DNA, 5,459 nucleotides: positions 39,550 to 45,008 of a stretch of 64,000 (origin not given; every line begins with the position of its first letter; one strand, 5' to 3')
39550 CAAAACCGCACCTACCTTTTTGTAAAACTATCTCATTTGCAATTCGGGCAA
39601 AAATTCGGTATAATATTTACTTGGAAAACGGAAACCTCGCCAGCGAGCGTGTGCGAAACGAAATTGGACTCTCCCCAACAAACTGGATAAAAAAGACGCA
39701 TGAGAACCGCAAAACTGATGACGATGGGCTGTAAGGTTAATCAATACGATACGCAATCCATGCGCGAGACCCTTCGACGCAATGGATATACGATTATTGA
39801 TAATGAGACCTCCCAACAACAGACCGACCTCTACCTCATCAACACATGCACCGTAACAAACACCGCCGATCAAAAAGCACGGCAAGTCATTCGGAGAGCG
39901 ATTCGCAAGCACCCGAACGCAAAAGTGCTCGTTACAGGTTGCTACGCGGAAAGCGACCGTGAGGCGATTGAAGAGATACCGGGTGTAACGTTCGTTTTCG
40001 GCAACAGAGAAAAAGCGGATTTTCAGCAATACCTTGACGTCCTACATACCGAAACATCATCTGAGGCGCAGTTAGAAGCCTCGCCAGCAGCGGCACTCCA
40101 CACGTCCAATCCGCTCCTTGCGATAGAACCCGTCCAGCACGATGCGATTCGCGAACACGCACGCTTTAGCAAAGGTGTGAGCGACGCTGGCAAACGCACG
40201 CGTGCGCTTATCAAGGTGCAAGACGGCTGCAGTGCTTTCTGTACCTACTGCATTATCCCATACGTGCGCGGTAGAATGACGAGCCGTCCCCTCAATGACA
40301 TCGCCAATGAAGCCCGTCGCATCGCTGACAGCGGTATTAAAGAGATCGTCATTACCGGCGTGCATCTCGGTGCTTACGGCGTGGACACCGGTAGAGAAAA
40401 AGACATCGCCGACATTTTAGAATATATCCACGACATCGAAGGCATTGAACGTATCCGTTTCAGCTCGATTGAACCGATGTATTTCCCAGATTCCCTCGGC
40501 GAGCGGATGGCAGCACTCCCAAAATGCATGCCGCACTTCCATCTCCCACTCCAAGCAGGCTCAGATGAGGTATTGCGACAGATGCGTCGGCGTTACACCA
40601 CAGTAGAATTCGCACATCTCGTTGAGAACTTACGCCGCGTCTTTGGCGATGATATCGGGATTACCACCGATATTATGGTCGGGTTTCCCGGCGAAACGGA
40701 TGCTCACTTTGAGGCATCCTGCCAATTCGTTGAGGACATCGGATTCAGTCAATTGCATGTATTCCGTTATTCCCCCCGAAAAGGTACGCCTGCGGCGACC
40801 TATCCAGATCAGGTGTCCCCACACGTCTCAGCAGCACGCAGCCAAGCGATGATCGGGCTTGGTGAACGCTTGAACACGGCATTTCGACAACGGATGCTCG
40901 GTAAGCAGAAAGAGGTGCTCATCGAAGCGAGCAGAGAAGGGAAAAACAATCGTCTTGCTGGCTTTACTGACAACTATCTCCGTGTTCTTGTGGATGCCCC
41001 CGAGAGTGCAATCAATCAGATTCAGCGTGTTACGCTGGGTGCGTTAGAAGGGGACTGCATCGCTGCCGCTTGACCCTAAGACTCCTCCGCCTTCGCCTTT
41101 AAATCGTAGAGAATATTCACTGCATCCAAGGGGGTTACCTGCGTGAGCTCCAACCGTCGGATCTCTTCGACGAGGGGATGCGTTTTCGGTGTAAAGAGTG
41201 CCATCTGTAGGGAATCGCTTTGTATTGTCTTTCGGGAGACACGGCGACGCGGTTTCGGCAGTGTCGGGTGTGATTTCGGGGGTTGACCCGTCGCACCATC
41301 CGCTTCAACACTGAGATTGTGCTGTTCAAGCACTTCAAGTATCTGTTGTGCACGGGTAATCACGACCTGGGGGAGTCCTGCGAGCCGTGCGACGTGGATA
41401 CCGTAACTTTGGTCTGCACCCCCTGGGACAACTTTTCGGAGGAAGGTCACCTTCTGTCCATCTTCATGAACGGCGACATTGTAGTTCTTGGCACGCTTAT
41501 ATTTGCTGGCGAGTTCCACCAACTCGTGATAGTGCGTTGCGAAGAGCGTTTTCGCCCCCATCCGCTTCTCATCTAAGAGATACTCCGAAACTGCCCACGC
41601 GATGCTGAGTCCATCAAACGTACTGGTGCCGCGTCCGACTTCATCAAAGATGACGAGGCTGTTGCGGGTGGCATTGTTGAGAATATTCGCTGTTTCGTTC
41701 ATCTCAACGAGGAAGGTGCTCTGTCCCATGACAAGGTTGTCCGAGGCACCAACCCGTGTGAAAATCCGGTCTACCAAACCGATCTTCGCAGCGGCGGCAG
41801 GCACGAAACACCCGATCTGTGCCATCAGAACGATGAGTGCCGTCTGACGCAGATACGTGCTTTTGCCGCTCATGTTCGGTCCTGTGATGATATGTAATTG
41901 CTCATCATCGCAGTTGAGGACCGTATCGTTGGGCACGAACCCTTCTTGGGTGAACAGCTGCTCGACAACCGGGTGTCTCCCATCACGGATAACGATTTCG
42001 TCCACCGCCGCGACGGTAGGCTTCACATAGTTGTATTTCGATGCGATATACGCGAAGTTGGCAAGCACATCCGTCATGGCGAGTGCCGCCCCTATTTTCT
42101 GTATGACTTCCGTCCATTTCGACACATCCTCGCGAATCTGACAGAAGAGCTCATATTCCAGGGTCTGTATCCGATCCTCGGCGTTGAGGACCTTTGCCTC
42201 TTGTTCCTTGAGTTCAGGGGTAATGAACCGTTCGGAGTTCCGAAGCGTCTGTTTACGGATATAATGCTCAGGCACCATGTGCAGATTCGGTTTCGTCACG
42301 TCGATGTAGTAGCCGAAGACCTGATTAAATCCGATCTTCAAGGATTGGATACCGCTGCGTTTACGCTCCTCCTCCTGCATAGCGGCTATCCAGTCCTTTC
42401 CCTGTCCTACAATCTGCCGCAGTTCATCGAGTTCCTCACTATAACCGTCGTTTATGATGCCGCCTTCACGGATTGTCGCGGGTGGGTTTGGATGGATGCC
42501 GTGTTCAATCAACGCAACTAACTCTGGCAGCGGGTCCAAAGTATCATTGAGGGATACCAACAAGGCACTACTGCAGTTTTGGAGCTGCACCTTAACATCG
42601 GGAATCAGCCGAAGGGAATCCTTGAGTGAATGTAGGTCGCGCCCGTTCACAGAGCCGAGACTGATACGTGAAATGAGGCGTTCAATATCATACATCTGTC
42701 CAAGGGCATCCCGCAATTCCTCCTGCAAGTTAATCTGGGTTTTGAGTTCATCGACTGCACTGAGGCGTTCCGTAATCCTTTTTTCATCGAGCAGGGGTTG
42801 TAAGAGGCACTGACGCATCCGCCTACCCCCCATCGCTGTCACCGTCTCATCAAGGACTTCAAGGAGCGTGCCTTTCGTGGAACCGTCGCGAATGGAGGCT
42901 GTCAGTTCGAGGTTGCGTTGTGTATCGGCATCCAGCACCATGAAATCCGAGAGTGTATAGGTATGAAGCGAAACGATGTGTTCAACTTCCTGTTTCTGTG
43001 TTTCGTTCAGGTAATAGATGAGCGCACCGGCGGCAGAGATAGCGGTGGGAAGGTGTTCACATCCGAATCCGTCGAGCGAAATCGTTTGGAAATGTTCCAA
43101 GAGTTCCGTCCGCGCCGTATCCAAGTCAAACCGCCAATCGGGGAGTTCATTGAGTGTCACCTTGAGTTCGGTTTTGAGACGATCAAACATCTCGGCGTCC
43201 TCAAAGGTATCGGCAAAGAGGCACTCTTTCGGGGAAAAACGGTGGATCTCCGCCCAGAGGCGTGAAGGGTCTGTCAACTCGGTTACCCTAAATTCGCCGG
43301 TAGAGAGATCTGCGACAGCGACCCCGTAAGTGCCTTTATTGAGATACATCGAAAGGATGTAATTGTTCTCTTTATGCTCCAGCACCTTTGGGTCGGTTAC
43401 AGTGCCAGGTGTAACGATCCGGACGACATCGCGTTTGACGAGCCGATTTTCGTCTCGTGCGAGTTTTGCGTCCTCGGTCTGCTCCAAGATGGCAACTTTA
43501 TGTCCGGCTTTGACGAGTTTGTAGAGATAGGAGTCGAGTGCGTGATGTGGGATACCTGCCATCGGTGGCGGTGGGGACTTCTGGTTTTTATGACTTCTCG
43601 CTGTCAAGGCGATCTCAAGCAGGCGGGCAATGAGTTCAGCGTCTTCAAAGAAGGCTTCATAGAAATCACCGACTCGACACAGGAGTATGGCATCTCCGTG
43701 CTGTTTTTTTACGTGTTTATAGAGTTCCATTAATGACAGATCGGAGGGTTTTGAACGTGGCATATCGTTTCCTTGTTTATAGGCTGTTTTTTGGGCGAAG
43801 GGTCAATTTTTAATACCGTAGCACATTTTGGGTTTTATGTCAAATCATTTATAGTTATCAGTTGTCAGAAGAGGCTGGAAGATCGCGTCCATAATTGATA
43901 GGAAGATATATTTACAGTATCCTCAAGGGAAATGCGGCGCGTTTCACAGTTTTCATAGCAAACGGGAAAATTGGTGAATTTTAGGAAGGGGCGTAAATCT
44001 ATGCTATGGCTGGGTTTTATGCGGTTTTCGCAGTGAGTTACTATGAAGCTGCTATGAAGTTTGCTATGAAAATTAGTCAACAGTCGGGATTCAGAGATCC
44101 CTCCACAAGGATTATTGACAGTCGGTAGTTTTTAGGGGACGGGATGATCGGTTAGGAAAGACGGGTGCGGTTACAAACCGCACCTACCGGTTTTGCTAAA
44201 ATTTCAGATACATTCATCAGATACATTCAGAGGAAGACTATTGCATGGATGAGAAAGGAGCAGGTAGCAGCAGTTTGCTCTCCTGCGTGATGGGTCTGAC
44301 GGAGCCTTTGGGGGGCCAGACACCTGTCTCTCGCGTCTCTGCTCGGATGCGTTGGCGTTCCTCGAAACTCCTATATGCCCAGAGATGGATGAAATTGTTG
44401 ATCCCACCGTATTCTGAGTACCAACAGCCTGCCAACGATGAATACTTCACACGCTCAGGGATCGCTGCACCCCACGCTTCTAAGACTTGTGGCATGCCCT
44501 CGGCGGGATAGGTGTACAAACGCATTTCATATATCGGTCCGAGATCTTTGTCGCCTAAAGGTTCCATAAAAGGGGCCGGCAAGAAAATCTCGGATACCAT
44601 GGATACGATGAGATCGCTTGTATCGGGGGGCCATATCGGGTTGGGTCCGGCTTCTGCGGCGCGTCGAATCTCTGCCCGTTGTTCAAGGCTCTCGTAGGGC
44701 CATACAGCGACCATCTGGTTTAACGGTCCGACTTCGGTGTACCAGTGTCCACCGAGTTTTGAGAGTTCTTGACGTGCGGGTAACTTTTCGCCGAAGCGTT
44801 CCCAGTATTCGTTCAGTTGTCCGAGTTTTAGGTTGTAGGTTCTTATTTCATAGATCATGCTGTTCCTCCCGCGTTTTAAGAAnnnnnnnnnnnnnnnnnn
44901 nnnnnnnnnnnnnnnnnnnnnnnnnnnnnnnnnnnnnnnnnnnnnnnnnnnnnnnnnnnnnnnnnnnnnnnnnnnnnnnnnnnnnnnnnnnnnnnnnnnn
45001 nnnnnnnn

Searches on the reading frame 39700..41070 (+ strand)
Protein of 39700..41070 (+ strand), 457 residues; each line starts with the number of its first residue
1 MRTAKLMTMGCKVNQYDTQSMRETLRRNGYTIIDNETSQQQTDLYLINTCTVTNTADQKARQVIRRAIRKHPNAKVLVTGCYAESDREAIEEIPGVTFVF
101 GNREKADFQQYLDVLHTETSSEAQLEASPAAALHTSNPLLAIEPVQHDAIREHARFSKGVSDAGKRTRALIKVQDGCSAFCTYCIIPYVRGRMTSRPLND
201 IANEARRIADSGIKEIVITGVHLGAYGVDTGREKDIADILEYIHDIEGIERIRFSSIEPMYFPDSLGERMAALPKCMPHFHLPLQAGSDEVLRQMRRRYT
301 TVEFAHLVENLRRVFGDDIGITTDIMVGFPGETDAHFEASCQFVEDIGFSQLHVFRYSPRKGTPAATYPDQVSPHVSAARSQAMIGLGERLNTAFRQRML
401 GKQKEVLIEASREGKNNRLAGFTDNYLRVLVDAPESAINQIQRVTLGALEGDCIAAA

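Call 74: search_protein_families(library=pfam, proteins=[window:39700-41070:+], max_evalue=0.001)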
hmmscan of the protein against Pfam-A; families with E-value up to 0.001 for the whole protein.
window:39700-41070:+ (457 aa): 2 families
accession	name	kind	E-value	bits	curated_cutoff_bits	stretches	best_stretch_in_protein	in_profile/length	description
PF04055.27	Radical_SAM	-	1.4e-26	94.1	29.5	1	171-343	1-165/166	Radical SAM superfamily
PF00919.26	UPF0004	-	1e-25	90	27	1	5-101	3-98/98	Uncharacterized protein family UPF0004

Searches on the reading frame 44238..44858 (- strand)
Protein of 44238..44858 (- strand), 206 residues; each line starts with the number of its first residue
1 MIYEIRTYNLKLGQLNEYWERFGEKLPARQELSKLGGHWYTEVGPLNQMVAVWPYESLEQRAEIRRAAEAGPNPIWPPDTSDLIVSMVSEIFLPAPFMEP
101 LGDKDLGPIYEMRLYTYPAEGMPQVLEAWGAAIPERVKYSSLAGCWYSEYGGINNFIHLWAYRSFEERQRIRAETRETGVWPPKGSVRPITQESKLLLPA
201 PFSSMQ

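Call 3: search_protein_families(library=pfam, proteins=[window:44238-44858:-], max_evalue=0.1)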
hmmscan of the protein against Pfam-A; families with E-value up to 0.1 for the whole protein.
window:44238-44858:- (206 aa): 1 family
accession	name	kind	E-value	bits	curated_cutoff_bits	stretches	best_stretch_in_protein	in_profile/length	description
PF07978.19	NIPSNAP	-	1e-41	141.7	22.3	2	3-97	1-100/102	NIPSNAP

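Call 12: find_related_loci(query=window:44238-44858:-, collection=genome_contigs, flank=8000)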
Query window:44238-44858:- (206 aa) in genome_contigs; peptide patterns used: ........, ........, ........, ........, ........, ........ (x = any residue, [..] = any of these).
97 stretches matched a pattern; 70 encode a relative of the query (tblastn E <= 1e-3); 69 distinct loci.
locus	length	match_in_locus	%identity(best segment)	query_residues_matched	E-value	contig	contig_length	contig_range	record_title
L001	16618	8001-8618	99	1-206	3e-136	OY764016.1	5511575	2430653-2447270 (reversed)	MAG: Candidatus Poribacteria bacterium isolate 9fae2ea3-c9b7-404b-9456-b4c0b6541956 genome assembly, chromosome: 1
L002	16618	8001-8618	98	1-206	3e-135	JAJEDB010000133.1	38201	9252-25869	MAG: Candidatus Poribacteria bacterium isolate jk18xAbins.50 k141_1374473, whole genome shotgun sequence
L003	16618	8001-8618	97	1-206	1e-134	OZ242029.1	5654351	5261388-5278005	MAG: Candidatus Poribacteria bacterium isolate e47116a6-1c5e-4b36-9515-22f207f5838d genome assembly, chromosome: 1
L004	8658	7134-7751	96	1-206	9e-133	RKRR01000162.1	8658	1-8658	MAG: Candidatus Poribacteria bacterium isolate PNGco_C_binSS2 scaffold_1509, whole genome shotgun sequence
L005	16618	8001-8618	95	1-206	1e-132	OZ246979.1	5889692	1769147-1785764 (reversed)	MAG: Candidatus Poribacteria bacterium isolate b1f05427-043e-45ba-8b49-4d0e3d1ba290 genome assembly, chromosome: 1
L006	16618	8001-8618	95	1-206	3e-132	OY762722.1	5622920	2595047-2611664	MAG: Candidatus Poribacteria bacterium isolate ed6806d3-dd7a-4409-98ee-5b7e1ebe3502 genome assembly, chromosome: 1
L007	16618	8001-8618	96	1-206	3e-132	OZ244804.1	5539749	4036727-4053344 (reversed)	MAG: Candidatus Poribacteria bacterium isolate 01d6ffbc-f1d2-4681-b35a-d9b575322fea genome assembly, chromosome: 1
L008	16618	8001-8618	95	1-206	3e-132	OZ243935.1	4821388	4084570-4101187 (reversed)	MAG: Candidatus Poribacteria bacterium isolate 04a31957-9a65-48c7-867d-416cbb8de8da genome assembly, chromosome: 1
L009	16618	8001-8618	94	1-206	2e-131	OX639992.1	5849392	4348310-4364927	MAG: uncultured Poribacteria bacterium isolate 2342930e-25dc-453b-b24c-d77caf5257d8 genome assembly, chromosome: 1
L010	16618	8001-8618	93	1-206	1e-130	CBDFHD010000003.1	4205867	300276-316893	MAG: Candidatus Poribacteria bacterium isolate 3ddb7f14-4d05-4080-9b3f-f5d75a2c5508 genome assembly, contig: contig_3, w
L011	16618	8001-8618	94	1-206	2e-130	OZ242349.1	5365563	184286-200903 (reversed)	MAG: Candidatus Poribacteria bacterium isolate e367748c-ea16-458c-b08a-e5b385d280ea genome assembly, chromosome: 1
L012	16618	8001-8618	93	1-206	8e-130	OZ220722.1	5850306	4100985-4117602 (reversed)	MAG: Candidatus Poribacteria bacterium isolate 09e4b887-e8cc-4912-b364-6afc626817b5 genome assembly, chromosome: 1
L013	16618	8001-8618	92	1-206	3e-129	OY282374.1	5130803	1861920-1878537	MAG: Candidatus Poribacteria bacterium genome assembly, chromosome: 1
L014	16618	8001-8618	93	1-206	7e-129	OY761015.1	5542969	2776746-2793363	MAG: Candidatus Poribacteria bacterium isolate b26c8cc1-2726-459c-8d02-9adedbaa8fd6 genome assembly, chromosome: 2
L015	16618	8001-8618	92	1-206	3e-128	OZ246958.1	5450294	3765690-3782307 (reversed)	MAG: Candidatus Poribacteria bacterium isolate eb1091dc-daf2-4aeb-812c-2eaa76c9e045 genome assembly, chromosome: 1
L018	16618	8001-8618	91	1-206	8e-128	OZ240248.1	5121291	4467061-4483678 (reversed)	MAG: Candidatus Poribacteria bacterium isolate b8ffb888-6308-4f48-b550-e0c295cc777e genome assembly, chromosome: 1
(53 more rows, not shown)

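Call 22: search_protein_families(library=pfam, proteins=[L011:7433-7798:+, L011:6106-7215:-, L014:6804-7742:+, L018:6829-7908:+, L006:6351-6695:+], max_evalue=0.01)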
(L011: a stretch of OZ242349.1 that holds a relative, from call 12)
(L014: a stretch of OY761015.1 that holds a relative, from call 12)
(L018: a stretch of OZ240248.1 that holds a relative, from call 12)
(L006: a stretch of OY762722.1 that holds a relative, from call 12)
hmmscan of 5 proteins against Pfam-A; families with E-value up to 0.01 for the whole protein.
L011:7433-7798:+ (121 aa): 0 families

L011:6106-7215:- (369 aa): 3 families
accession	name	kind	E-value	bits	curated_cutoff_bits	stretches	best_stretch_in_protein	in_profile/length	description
PF01385.25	OrfB_IS605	-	6.2e-24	85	30.5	1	175-284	6-118/120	Probable transposase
PF07282.18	Cas12f1-like_TNB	-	1.3e-18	67.3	26.3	1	295-362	1-60/60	Cas12f1-like, TNB domain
PF12760.12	Zn_ribbon_IS1595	-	0.0003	21.1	25.4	1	312-349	8-44/46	Transposase zinc-ribbon domain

L014:6804-7742:+ (312 aa): 1 family
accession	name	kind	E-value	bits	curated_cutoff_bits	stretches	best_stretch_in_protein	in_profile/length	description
PF20247.3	DUF6602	-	5.3e-15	55.6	27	1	26-122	8-104/104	Domain of unknown function (DUF6602)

L018:6829-7908:+ (359 aa): 4 families
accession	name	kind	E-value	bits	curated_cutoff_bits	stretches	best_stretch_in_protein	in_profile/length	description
PF13175.12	AAA_15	-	1.7e-09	38.3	32.1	1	21-88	1-58/374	AAA ATPase domain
PF13304.12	AAA_21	-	2.8e-07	31.3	27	1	44-85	1-36/304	AAA domain, putative AbiEii toxin, Type IV TA system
PF02463.25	SMC_N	-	0.00015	21.7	40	1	21-86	1-72/220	RecF/RecN/SMC N terminal domain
PF13476.12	AAA_23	-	0.00061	20.9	27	1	25-63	2-40/201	AAA domain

L006:6351-6695:+ (114 aa): 0 families

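Call 23: search_protein_families(library=padloc, proteins=[L011:7433-7798:+, L011:6106-7215:-, L014:6804-7742:+, L018:6829-7908:+], max_evalue=0.01)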
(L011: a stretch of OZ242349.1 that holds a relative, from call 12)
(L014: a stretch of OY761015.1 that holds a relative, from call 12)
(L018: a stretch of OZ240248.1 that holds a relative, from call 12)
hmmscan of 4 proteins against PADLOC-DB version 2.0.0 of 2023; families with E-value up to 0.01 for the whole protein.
L011:7433-7798:+ (121 aa): 0 families

L011:6106-7215:- (369 aa): 14 families
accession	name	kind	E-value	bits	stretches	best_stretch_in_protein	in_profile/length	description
PDLC01700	Cas12f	-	1.7e-46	157.1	2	43-284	73-326/458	CAS-V-F; effector__SPE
PDLC01674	Cas12f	-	2.9e-46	156.2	1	55-364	56-356/389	CAS-V-F; effector__SPE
PDLC01678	Cas12f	-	2.9e-46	156.2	1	55-364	56-356/389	Cas14c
PDLC00933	Cas12u4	-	5.6e-45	152.1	2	54-284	105-340/488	Cas12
PDLC01691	Cas12f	-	2.2e-40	137.6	1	32-365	27-328/332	CAS-V-F; effector__SPE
PDLC01039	Csx1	-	5.1e-33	113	1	34-363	33-308/315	found elsewhere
PDLC00931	Cas12u2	-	9.9e-32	108.9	2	105-284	156-333/445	Cas12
PDLC01698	Cas12f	-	2e-26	91.2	2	69-284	110-320/411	CAS-V-F; effector__SPE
PDLC00930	Cas12u1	-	3.2e-12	44.1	1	244-365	402-529/533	Cas12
PDLC01690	Cas12f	-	2.8e-11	41.3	1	105-282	124-304/440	CAS-V-F; effector__SPE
PDLC01692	Cas12f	-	3.3e-11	40.7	1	244-365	400-528/532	CAS-V-F; effector__SPE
PDLC01226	Cas12_x2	-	3.4e-08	30.5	2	56-120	148-214/549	CAS-V-F; effector__SPE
PDLC01699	Cas12f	-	5.2e-08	30.6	1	155-362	174-388/399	CAS-V-F; effector__SPE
PDLC00932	Cas12u3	-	6.1e-07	27.1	1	321-362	344-385/398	Cas12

L014:6804-7742:+ (312 aa): 3 families
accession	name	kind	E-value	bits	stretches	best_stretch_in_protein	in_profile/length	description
PDLC01495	PD_DExK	-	4.5e-12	43.8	1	37-121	36-122/123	"CAS-I,CAS-II,CAS-III,CAS-IV,CAS-V,CAS-VI; associated"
PDLC00745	Effector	-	3.9e-08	31.3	1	32-192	36-195/244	Endonuclease (NucC)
PDLC01051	NucC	-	3.9e-07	28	1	37-127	45-135/243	NucC nuclease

L018:6829-7908:+ (359 aa): 34 families (the best 25 are shown)
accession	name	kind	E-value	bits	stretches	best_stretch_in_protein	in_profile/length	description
PDLC04148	HEC-03B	-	7e-61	204.6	2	194-319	199-336/458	-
PDLC03878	NsnB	-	1.3e-29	102.1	1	21-317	1-231/345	-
PDLC04707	PDC-M55A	-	2.3e-21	74.3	1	22-337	3-312/421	-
PDLC02979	AriA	-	6e-11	40.7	1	21-85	1-58/373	-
PDLC04392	PDC-M07A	-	1.2e-09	35.7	1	21-119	1-97/432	-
PDLC04391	PDC-M07A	-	9.2e-09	32.8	1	21-71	1-50/412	-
PDLC04393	PDC-M07A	-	9.6e-09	32.7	1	21-117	1-95/435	-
PDLC02335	AbiLi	-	1.8e-08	31.8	1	13-94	41-106/326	AbiLi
PDLC04541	PDC-M25A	-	3.9e-07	27.5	1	21-70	1-49/380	-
PDLC02980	AriA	-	7.3e-07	27.4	1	44-83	1-34/304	-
PDLC00090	GajA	-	1e-06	25.7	1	21-65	2-47/659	AAA ATPase domain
PDLC04389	PDC-M07A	-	1.8e-06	25.2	1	22-68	6-51/443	-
PDLC04175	HEC-01A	-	1e-05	22.7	1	22-71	6-54/363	-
PDLC04176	HEC-01A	-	1.1e-05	22.9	1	22-137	3-116/371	-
PDLC04178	HEC-01A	-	2.7e-05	21.4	1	19-71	6-57/399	-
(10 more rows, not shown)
